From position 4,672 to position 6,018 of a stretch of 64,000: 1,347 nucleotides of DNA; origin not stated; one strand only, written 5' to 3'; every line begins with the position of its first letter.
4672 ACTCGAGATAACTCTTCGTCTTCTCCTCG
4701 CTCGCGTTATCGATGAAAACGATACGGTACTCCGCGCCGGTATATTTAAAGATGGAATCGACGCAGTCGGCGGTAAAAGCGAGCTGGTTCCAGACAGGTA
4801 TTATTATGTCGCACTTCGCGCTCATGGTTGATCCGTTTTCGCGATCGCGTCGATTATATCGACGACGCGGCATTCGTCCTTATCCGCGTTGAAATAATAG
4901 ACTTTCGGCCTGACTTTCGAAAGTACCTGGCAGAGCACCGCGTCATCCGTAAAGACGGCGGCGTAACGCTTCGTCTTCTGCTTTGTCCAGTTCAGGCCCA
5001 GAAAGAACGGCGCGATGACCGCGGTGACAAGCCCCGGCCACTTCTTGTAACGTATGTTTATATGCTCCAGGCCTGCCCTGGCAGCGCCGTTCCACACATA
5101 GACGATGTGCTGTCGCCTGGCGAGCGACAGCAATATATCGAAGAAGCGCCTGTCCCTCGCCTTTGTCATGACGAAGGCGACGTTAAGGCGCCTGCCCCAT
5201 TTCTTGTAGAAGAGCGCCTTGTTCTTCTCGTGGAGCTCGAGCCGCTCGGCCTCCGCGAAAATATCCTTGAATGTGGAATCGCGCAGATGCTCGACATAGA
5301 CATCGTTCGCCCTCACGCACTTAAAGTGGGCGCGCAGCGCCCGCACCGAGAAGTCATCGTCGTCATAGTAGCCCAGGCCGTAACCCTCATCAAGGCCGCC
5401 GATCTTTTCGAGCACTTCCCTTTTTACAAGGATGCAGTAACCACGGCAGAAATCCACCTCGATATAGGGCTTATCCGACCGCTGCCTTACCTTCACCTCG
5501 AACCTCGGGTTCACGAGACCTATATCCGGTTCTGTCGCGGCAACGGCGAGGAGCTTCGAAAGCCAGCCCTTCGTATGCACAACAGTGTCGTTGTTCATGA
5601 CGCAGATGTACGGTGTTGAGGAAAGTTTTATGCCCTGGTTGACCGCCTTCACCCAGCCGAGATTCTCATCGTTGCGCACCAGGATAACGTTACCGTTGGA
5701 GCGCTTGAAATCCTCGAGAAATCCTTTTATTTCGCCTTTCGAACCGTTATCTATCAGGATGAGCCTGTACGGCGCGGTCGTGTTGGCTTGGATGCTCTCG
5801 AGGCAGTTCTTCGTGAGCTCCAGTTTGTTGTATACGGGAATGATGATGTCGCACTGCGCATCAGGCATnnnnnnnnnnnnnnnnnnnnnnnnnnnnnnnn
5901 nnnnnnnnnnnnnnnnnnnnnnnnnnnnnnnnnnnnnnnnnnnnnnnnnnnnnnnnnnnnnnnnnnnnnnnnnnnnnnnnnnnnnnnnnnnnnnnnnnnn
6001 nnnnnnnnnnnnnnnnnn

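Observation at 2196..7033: Tandem amplification of GT2 genes: a paralogous pair followed by a paralogous triplet with unique C-terminal extensions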

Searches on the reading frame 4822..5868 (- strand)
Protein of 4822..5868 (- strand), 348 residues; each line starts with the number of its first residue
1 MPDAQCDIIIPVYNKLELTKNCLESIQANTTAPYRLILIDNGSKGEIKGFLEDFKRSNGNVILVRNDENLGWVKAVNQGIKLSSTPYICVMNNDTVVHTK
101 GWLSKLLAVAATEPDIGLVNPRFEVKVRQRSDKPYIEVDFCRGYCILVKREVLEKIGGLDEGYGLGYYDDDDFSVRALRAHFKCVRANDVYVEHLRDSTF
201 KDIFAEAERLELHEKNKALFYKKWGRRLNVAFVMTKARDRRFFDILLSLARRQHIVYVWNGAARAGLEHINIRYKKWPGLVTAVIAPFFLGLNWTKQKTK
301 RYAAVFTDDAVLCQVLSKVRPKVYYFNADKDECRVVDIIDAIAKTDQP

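Call 3: search_protein_families(library=pfam, proteins=[window:4822-5868:-], max_evalue=0.01)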
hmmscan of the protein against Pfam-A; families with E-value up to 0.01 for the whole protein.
window:4822-5868:- (348 aa): 4 families
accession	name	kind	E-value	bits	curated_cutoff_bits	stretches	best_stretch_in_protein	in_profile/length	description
PF00535.33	Glycos_transf_2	-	1.5e-25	90.5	23.3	1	8-130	2-123/168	Glycosyl transferase family 2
PF13641.12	Glyco_tranf_2_3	-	1.7e-12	48.3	27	2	6-120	3-120/230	Glycosyltransferase like family 2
PF10111.15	Glyco_tranf_2_2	-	1.7e-05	24.9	27.3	0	8-108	2-104/276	Glycosyltransferase like family 2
PF13712.12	Glyco_tranf_2_5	-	0.00046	20.4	27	1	72-119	41-88/210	Glycosyltransferase like family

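Call 22: search_protein_families(library=ncbifam, proteins=[window:4822-5868:-], max_evalue=0.001)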
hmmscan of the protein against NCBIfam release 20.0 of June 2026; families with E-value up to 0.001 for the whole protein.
window:4822-5868:- (348 aa): 16 families
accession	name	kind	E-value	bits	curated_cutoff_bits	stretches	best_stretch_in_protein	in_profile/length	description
TIGR03965.1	mycofact_glyco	equivalog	3.1e-14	52.7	280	1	6-123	76-191/467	mycofactocin biosynthesis glycosyltransferase MftF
NF007482.0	PRK10073.1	equivalog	1.6e-11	43.8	423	1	5-127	7-128/334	glycosyltransferase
TIGR03937.1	PgaC_IcaA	equivalog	4.9e-11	42.2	422.3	1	7-123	48-165/407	poly-beta-1,6-N-acetyl-D-glucosamine synthase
TIGR01556.1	rhamnosyltran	subfamily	8.3e-11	41.6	200.55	2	24-123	12-112/281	rhamnosyltransferase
NF041875.1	EPS_EpsD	equivalog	1.1e-10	41.5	370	1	7-106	2-100/325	exopolysaccharide biosynthesis glycosyltransferase EpsD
NF041394.1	GtaseAglG_Halo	equivalog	2.2e-09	37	440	1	14-109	13-106/304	glucosyl-dolichyl phosphate glucuronosyltransferase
TIGR03111.1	glyc2_xrt_Gpos1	hypoth_equivalog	5.5e-09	35.3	363.95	1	6-114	51-160/439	TIGR03111 family XrtG-associated glycosyltransferase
NF047683.1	TeichurnBiosyTuaG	equivalog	4.7e-07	29.7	400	1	6-97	8-99/252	teichuronic acid biosynthesis protein TuaG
TIGR04440.1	glyco_TIGR04440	domain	1.7e-06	27.9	70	1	6-147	2-143/215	TIGR00180 family glycosyltransferase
TIGR04242.1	nodulat_NodC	equivalog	6.3e-06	25.4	550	1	5-128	49-173/395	chitooligosaccharide synthase NodC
NF038299.1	EPS_HpsN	equivalog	6.1e-05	22.1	425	1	7-130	4-126/317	hormogonium polysaccharide biosynthesis glycosyltransferase HpsN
NF053739.1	GlytfEpsEBac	equivalog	7.5e-05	21.8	450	1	7-96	4-94/265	glycosyltransferase EpsE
TIGR04283.1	glyco_like_mftF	equivalog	0.00013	21.6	182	1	8-128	3-112/221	TIGR04283 family arsenosugar biosynthesis glycosyltransferase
NF050050.1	ProtGlycPglI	equivalog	0.0002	20.9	500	1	6-98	4-97/306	GalNAc(5)-diNAcBac-PP-undecaprenol beta-1,3-glucosyltransferase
NF047588.1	GlcsyltransPgfSStrep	equivalog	0.00055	19.2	500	1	7-95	4-96/308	glycosyltransferase PgfS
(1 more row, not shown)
